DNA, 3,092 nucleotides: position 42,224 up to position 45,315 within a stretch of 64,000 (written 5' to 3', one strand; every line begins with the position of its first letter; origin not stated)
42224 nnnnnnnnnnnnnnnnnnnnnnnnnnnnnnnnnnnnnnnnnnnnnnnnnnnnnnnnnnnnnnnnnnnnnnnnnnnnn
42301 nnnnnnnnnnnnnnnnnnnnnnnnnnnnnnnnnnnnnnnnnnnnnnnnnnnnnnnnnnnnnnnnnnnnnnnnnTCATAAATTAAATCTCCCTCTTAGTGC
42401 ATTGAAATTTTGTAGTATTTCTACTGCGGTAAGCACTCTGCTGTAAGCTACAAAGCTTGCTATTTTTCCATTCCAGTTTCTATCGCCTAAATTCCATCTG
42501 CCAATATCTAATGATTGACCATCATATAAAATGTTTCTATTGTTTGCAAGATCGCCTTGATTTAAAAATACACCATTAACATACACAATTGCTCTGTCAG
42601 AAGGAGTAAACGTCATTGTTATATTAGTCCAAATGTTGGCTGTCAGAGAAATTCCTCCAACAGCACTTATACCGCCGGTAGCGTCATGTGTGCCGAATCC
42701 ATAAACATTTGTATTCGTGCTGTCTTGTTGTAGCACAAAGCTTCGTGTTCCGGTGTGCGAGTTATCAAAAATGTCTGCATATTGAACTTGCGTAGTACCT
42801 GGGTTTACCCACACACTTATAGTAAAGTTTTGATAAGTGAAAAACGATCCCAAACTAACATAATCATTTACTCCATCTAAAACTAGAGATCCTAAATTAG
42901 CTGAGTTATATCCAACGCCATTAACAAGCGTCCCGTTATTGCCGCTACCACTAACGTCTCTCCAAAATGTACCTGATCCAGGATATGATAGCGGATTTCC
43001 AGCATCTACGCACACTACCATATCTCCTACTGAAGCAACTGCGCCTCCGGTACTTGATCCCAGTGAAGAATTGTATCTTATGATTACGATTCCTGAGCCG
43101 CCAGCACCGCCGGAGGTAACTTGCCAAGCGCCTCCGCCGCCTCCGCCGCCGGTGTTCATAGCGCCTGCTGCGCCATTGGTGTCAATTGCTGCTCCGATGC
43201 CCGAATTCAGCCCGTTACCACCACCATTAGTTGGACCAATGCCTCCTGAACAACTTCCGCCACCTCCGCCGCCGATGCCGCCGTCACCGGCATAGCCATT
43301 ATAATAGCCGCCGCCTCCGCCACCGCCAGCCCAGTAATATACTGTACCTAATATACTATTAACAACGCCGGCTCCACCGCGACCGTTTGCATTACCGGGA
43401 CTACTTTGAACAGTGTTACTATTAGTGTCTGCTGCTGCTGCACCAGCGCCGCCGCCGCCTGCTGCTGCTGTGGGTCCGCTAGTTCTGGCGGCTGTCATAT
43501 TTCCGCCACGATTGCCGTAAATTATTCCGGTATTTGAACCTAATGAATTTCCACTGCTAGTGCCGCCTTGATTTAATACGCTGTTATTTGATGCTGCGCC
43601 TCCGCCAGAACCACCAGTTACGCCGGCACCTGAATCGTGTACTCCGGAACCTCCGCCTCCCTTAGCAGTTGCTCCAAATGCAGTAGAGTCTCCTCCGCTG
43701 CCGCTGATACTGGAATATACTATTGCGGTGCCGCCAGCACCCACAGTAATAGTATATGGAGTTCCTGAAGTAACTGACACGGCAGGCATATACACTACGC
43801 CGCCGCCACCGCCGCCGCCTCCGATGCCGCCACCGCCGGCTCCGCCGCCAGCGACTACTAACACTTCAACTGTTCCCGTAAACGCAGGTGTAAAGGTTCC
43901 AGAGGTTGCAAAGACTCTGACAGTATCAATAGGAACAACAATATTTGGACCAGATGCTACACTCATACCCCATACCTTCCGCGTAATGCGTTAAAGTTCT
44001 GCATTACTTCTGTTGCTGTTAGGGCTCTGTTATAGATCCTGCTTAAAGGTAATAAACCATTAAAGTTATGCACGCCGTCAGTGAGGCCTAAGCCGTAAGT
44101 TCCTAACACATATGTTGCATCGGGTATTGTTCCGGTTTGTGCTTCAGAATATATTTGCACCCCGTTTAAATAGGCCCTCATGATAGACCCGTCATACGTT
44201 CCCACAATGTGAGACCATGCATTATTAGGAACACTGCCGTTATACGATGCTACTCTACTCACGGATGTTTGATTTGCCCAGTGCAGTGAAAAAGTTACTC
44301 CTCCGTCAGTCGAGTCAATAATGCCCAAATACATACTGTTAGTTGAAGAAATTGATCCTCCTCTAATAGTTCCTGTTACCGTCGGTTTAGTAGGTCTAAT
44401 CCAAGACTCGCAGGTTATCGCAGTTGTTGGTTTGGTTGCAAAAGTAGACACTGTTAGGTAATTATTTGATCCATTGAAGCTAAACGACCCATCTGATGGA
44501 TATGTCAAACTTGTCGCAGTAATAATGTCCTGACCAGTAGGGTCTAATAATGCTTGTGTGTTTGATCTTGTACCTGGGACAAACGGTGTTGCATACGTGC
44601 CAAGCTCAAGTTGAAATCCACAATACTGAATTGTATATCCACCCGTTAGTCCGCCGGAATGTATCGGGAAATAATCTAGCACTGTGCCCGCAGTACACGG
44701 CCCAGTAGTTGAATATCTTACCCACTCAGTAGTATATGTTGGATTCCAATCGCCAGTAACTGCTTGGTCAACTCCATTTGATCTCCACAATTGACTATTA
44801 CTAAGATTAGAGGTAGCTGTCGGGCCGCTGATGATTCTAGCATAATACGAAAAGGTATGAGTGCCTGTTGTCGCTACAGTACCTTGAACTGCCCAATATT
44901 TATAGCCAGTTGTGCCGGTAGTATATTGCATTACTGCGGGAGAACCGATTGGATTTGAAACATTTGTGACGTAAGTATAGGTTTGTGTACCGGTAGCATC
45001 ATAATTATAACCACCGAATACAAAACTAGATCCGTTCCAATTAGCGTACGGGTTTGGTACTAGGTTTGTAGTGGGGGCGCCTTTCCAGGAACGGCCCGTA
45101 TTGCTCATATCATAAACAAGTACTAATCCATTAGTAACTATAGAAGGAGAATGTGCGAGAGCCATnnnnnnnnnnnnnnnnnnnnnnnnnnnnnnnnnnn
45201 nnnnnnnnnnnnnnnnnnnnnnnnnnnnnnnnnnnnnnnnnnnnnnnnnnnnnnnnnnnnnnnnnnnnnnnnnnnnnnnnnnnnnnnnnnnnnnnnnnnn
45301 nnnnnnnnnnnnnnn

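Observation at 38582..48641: Array of eight paralogous fibre genes with conserved N- and C-termini around a Laminin_G_3/ConA-like jellyroll domain, two carrying long poly-Gly inserts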

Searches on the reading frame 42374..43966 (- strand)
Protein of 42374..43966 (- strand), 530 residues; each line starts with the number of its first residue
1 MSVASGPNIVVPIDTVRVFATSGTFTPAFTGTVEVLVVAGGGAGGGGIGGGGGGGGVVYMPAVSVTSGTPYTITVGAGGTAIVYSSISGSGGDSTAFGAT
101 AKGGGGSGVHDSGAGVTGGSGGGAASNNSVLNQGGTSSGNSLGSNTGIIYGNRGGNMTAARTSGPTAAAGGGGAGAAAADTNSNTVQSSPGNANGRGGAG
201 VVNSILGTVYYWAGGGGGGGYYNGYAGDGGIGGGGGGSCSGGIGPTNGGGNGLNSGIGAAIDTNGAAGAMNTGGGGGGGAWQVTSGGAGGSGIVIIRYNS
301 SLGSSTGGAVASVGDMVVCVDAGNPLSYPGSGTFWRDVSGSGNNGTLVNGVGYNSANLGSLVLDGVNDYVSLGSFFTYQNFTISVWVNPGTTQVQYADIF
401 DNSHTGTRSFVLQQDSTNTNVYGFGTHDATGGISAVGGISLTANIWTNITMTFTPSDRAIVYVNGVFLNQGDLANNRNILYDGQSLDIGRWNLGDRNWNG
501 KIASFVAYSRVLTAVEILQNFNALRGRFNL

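Call 3: search_protein_families(library=pfam, proteins=[window:42374-43966:-], max_evalue=0.01)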
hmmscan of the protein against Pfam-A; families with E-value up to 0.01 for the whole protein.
window:42374-43966:- (530 aa): 3 families
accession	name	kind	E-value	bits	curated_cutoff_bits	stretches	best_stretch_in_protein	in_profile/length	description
PF13385.13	Laminin_G_3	-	7.8e-18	65.5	27.6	1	364-517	1-150/151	Concanavalin A-like lectin/glucanases superfamily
PF21722.4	Gly_rich_2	-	2.1e-10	41.5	24.3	1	21-298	2-225/226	Glycine-rich domain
PF07953.20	Toxin_R_bind_N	-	0.00041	20.5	23.8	1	336-492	5-173/191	Clostridium neurotoxin, N-terminal receptor binding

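Call 4: search_protein_families(library=phrogs, proteins=[window:42374-43966:-], max_evalue=0.001)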
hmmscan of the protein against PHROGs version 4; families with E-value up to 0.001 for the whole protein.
window:42374-43966:- (530 aa): 4 families
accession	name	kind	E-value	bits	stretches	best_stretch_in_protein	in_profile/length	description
phrog_2295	-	unknown function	4.7e-33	115.8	1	16-301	578-849/1183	-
phrog_24074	-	unknown function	9.8e-23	81.3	1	306-528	132-358/892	-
phrog_8510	-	head and packaging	3.8e-14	52.4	1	342-528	1152-1346/1348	virion structural protein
phrog_863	-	tail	1.4e-05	25.2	1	16-202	400-599/690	tail fiber assembly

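Call 36: find_homologous_proteins(query=window:42374-43966:-, max_evalue=0.00001)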
Query window:42374-43966:- (530 aa): 1354 proteins with E <= 0.00001 among 8000 candidates; the best 120 are listed.
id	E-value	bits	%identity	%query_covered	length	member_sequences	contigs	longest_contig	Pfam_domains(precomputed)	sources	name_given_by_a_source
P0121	0.0e+0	1082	100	100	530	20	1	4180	PF21722.5,PF07953.21,PF13385.14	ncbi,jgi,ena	jgi:hypothetical protein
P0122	8.1e-198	677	70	100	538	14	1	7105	PF21722.5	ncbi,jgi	jgi:hypothetical protein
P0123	2.1e-185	636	66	100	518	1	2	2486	PF21722.5,PF13385.14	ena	-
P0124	9.6e-183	627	66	100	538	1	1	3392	PF21722.5,PF13385.14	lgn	-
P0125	1.1e-176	607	89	67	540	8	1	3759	PF21722.5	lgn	-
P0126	4.0e-156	539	89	62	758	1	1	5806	PF21722.5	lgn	-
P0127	1.1e-153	531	86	62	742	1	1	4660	PF21722.5,PF13385.14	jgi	jgi:hypothetical protein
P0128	6.0e-143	496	83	61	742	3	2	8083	PF21722.5,PF13385.14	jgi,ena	jgi:hypothetical protein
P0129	1.4e-137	478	81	62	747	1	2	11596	PF21722.5,PF13385.14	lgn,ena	-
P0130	7.9e-135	469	56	89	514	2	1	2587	PF21722.5,PF07953.21,PF13385.14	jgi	jgi:hypothetical protein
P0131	6.6e-116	406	54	100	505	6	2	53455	PF21722.5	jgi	jgi:hypothetical protein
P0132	9.7e-107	376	76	55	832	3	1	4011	PF21722.5,PF12810.14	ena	-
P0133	4.0e-98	348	48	93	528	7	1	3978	PF21722.5,PF13385.14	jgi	jgi:hypothetical protein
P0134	7.0e-97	344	49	89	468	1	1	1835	PF21722.5,PF07953.21,PF13385.14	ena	-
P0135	1.4e-92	329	88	32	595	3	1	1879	PF13385.14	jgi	jgi:hypothetical protein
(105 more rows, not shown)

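Call 49: predict_structure(alignment_id=A3)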
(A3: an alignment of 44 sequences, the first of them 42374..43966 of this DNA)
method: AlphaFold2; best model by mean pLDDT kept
length: 530 residues; sequences in the alignment: 44
mean_pLDDT: 77.9   pTM: 0.60
mean pLDDT of the five models: 77.9, 75.6, 74.6, 72.4, 72.1
residues with pLDDT >= 90: 147; 70-90: 258; 50-70: 67; < 50: 58
segments of 3 or more residues with pLDDT < 50: 1-22, 300-332
pLDDT, mean of each block of 10 residues (from residue 1): 37 40 61 88 89 95 82 85 77 92 87 83 81 81 90 89 77 93 72 81 80 92 78 88 74 76 85 89 83 75 32 35 31 49 70 66 87 80 92 88 79 90 87 85 93 88 94 78 83 87 86 82 66
secondary structure, 60 per line:
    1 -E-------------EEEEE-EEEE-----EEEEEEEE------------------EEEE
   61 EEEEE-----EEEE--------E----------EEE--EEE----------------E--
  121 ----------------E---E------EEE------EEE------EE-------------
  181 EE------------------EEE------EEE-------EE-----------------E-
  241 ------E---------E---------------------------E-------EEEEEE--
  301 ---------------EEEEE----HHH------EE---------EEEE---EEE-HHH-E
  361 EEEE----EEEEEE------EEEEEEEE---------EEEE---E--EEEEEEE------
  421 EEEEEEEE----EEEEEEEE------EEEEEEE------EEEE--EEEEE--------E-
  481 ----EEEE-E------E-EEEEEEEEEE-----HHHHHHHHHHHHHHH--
elements in order: E16-20 E22-25 E31-38 E57-65 E71-74 E94-96 E99-101 E148-150 E157-159 E201-203 E210-212 E293-298 E316-320 E345-348 E352-354 E360-364 E369-374 E381-388 E398-401 E408-414 E421-428 E433-440 E447-453 E460-463 E466-470 E485-488 E499-508 H514-528

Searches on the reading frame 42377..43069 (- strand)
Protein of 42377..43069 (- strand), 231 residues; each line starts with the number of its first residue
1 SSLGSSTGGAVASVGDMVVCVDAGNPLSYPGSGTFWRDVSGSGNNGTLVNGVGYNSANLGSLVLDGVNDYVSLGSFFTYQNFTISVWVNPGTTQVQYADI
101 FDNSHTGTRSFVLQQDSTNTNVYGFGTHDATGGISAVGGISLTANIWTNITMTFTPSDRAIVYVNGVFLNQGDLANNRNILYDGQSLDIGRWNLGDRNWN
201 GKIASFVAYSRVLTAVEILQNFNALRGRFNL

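Call 62: search_solved_structures(query=window:42377-43069:-, max_evalue=1, show_alignments=4)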
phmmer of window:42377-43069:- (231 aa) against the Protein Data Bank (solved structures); distinct sequences matched with E-value up to 1: 2.
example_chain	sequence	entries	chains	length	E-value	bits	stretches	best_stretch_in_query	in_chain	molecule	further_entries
4qvs_A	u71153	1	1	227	5.3e-10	42.6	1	30-186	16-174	S-layer domain-containing protein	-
4hgm_A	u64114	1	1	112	0.67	12.8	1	7-91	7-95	Shark V-NAR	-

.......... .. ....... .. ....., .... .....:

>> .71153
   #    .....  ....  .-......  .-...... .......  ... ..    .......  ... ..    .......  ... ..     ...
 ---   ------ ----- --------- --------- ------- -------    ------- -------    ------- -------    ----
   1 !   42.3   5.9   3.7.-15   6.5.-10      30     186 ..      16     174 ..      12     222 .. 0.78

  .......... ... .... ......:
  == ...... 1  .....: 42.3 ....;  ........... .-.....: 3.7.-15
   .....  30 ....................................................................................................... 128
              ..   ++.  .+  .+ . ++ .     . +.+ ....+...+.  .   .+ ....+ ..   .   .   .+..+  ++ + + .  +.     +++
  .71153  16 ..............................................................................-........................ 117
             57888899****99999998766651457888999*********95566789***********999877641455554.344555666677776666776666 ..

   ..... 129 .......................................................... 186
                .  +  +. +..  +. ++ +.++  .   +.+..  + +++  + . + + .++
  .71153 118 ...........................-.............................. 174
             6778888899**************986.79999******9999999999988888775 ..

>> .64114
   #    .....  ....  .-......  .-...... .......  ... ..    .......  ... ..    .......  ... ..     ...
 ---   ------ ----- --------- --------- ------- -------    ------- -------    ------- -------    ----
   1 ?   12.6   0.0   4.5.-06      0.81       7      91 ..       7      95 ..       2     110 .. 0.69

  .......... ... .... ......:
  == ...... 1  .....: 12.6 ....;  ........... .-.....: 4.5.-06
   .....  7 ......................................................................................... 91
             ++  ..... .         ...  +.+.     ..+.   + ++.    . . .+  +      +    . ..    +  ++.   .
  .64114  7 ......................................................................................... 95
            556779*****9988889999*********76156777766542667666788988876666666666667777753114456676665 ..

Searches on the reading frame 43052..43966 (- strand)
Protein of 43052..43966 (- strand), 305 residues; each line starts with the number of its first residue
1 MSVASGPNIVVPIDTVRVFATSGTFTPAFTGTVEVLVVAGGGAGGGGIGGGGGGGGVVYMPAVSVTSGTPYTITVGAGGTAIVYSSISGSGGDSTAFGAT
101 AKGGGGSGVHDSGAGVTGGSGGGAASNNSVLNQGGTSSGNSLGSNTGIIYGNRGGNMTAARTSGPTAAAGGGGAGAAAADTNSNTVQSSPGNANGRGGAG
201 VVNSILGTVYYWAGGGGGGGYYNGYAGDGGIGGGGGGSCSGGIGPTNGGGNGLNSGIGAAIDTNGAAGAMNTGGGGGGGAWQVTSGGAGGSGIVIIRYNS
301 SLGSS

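Call 51: search_solved_structures(query=window:43052-43966:-, max_evalue=1, show_alignments=2)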
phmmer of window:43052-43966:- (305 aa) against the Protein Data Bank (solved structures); distinct sequences matched with E-value up to 1: 3.
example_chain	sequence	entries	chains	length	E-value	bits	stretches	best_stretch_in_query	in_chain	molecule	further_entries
8tni_H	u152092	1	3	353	0.00039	23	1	18-80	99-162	Light chain of bi-specific antibody CAP256L-R27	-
7y6k_E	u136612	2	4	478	0.001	21.6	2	27-80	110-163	Bispecific anitybody (scFv and light chain of the antibody)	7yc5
7ew6_E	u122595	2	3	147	0.37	13.2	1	127-217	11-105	Photosystem I reaction center subunit IV, chloroplastic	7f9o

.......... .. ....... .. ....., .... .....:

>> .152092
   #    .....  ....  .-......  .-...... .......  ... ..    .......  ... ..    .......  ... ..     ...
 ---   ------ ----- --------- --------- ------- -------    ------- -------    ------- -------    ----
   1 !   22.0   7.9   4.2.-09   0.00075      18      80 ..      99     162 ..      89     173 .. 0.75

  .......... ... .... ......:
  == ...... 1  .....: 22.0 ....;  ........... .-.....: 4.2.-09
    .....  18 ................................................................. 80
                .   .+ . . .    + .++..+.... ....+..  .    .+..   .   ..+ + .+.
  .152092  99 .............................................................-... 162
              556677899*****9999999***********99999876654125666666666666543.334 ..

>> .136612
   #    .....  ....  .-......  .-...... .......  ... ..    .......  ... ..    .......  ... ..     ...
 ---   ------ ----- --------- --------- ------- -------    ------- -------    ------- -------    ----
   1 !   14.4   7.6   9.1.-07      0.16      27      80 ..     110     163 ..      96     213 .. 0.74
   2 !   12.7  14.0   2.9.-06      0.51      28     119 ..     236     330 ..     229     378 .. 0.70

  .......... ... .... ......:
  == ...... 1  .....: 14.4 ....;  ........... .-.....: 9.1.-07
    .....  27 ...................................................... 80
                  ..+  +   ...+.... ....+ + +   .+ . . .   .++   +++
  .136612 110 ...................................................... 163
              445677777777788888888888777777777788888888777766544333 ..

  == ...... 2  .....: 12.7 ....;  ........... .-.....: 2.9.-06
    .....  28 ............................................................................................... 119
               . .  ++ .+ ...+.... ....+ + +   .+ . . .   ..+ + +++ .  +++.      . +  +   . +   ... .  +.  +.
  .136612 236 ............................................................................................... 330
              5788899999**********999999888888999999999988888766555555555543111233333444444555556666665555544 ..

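Call 83: search_dna_similar(query=window:43052-43966:-, collection=phages, mode=protein, max_evalue=0.001, max_rows=45, rows=spread)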
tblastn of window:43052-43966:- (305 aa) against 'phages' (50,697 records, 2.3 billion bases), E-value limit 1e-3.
No match.

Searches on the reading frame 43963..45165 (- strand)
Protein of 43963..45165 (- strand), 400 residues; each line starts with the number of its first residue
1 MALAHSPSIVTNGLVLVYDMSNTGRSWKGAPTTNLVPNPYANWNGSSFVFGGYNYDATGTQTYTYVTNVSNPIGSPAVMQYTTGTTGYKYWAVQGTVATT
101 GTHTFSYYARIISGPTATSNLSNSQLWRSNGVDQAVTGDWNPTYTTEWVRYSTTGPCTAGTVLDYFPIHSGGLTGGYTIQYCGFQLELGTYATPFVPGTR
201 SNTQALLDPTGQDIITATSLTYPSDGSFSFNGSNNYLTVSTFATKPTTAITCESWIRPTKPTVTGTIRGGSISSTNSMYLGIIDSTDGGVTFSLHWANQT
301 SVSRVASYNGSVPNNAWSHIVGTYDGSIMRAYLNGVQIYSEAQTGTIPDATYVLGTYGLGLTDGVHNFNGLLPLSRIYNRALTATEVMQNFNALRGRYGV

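Call 3: search_protein_families(library=pfam, proteins=[window:43963-45165:-], max_evalue=0.01)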
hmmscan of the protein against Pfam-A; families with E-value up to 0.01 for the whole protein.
window:43963-45165:- (400 aa): 1 family
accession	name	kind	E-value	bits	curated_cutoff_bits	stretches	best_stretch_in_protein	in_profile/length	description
PF13385.13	Laminin_G_3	-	1.8e-23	83.8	27.6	1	231-387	1-150/151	Concanavalin A-like lectin/glucanases superfamily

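Call 4: search_protein_families(library=phrogs, proteins=[window:43963-45165:-], max_evalue=0.001)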
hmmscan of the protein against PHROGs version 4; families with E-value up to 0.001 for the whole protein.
window:43963-45165:- (400 aa): 5 families
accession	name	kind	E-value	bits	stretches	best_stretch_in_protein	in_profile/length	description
phrog_8510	-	head and packaging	1.5e-23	83.6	1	9-400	921-1348/1348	virion structural protein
phrog_17347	-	unknown function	1.4e-10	42.3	1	224-393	45-207/312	-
phrog_24074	-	unknown function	6.3e-10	38.9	1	365-399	857-891/892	-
phrog_28838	-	unknown function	3.6e-06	26.8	1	102-207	465-566/661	-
phrog_38322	-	unknown function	7.5e-06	26.1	1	226-337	333-445/506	-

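Call 96: search_protein_families(library=pfam, alignment_id=A6, max_evalue=0.01)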
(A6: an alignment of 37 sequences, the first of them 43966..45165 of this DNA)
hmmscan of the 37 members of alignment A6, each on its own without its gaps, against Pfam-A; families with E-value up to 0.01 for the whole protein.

A. member 1, window:43966-45165:- (400 aa): 1 family
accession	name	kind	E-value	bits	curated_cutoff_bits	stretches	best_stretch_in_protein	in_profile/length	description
PF13385.13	Laminin_G_3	-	1.8e-23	83.8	27.6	1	231-387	1-150/151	Concanavalin A-like lectin/glucanases superfamily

B. families by the number of members that match (of 37 scanned): 6 families
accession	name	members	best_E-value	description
PF13385.13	Laminin_G_3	31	1.5e-26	Concanavalin A-like lectin/glucanases superfamily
PF02018.23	CBM_4_9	8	3.9e-12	Carbohydrate binding domain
PF02973.23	Sialidase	6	7e-06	Sialidase, N-terminal domain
PF02210.31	Laminin_G_2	4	0.00061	Laminin G domain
PF00054.30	Laminin_G_1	2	0.00084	Laminin G domain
PF16139.11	DUF4847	1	0.0033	Domain of unknown function (DUF4847)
